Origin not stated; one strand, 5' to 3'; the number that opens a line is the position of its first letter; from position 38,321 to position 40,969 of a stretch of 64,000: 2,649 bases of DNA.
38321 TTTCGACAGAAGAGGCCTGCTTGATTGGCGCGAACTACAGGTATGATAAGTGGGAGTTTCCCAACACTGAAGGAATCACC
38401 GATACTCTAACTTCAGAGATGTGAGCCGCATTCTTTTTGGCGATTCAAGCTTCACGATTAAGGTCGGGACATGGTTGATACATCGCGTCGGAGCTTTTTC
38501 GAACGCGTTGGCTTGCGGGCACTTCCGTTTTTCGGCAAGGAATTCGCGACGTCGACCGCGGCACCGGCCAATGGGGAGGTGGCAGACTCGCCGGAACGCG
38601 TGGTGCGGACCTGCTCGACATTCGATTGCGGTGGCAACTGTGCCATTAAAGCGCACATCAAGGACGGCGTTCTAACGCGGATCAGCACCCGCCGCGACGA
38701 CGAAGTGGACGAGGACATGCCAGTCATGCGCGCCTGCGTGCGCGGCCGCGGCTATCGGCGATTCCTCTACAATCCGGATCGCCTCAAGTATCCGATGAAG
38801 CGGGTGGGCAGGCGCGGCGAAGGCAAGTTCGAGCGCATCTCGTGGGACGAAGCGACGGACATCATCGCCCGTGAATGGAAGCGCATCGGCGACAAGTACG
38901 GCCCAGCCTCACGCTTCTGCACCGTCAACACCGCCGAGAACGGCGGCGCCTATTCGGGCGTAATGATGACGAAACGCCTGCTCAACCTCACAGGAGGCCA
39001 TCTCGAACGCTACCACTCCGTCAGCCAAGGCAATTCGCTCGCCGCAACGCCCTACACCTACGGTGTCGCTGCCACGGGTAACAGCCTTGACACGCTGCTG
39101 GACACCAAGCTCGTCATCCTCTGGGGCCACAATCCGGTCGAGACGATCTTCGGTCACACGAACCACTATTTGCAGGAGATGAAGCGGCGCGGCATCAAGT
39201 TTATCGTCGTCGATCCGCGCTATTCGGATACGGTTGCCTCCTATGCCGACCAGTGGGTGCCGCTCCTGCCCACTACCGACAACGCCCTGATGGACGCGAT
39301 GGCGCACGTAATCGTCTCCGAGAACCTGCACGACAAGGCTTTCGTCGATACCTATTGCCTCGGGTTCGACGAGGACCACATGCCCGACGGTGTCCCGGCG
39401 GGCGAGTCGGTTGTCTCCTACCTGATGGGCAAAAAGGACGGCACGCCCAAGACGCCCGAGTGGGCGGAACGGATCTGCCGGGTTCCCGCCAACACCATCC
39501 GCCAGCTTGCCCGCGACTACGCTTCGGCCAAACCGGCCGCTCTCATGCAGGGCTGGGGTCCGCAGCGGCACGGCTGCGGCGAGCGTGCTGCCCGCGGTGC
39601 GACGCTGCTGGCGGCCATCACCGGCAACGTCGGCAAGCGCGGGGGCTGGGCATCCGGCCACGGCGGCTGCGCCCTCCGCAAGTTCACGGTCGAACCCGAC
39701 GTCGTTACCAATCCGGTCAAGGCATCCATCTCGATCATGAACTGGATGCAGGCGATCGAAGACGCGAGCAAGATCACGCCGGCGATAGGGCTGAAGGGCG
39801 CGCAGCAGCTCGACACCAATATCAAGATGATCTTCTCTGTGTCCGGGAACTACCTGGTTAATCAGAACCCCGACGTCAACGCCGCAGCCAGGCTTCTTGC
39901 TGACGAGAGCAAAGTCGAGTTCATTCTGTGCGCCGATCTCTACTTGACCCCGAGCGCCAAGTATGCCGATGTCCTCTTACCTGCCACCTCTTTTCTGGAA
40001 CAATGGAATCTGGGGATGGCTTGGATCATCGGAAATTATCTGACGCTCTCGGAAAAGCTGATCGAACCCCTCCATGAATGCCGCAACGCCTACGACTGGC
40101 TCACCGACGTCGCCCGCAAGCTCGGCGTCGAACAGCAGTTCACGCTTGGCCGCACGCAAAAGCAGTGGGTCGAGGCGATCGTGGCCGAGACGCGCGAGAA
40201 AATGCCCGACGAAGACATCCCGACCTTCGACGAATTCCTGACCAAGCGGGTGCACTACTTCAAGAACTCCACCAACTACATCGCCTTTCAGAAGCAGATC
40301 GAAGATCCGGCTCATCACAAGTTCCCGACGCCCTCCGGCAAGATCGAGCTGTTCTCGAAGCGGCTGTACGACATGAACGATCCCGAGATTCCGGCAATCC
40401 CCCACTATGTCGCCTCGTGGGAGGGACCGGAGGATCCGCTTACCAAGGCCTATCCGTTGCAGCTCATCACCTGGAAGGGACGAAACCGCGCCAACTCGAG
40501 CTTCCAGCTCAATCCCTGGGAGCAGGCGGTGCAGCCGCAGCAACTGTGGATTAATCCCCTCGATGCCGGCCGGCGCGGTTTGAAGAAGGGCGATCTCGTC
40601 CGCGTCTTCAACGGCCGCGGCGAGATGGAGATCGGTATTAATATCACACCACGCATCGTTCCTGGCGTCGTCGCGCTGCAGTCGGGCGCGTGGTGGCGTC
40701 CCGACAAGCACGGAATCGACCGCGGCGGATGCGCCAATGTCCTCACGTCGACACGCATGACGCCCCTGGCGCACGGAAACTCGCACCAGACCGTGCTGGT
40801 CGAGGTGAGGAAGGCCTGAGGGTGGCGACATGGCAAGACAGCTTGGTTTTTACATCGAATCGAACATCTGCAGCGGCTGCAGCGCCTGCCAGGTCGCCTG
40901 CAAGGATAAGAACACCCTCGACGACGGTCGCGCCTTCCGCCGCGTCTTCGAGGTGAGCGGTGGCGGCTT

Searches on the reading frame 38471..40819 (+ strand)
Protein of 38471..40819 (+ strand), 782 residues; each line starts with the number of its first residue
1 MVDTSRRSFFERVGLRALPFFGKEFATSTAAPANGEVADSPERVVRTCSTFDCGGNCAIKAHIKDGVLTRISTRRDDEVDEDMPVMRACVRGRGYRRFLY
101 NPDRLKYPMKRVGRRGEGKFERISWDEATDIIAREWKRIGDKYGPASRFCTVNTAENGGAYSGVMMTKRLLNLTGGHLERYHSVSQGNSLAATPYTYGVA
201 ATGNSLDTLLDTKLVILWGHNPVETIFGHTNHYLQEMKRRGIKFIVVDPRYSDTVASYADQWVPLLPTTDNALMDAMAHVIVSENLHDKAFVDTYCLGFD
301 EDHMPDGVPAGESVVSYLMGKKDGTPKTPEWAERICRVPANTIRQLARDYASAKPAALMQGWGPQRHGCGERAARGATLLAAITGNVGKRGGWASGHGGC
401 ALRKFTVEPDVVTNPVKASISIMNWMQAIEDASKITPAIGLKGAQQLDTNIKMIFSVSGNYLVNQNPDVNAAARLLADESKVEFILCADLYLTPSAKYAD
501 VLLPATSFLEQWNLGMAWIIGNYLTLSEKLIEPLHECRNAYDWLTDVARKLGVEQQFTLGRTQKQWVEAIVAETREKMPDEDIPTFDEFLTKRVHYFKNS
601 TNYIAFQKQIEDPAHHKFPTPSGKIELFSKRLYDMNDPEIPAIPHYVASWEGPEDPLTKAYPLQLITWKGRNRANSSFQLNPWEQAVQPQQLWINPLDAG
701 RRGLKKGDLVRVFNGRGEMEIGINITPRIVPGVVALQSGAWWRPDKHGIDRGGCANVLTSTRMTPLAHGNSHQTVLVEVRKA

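Call 107: search_protein_families(library=pfam, proteins=[window:38471-40819:+], max_evalue=0.00001)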
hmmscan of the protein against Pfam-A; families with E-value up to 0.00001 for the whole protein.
window:38471-40819:+ (782 aa): 3 families
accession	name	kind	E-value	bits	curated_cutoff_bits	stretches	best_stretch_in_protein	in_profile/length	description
PF00384.28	Molybdopterin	-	1.4e-50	172.7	24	1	104-549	1-352/353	Molybdopterin oxidoreductase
PF01568.27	Molydop_binding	-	7.8e-25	87.5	26.8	1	663-775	1-109/110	Molydopterin dinucleotide binding domain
PF04879.21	Molybdop_Fe4S4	-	4.6e-06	27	22.7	1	47-101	7-55/55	Molybdopterin oxidoreductase Fe4S4 domain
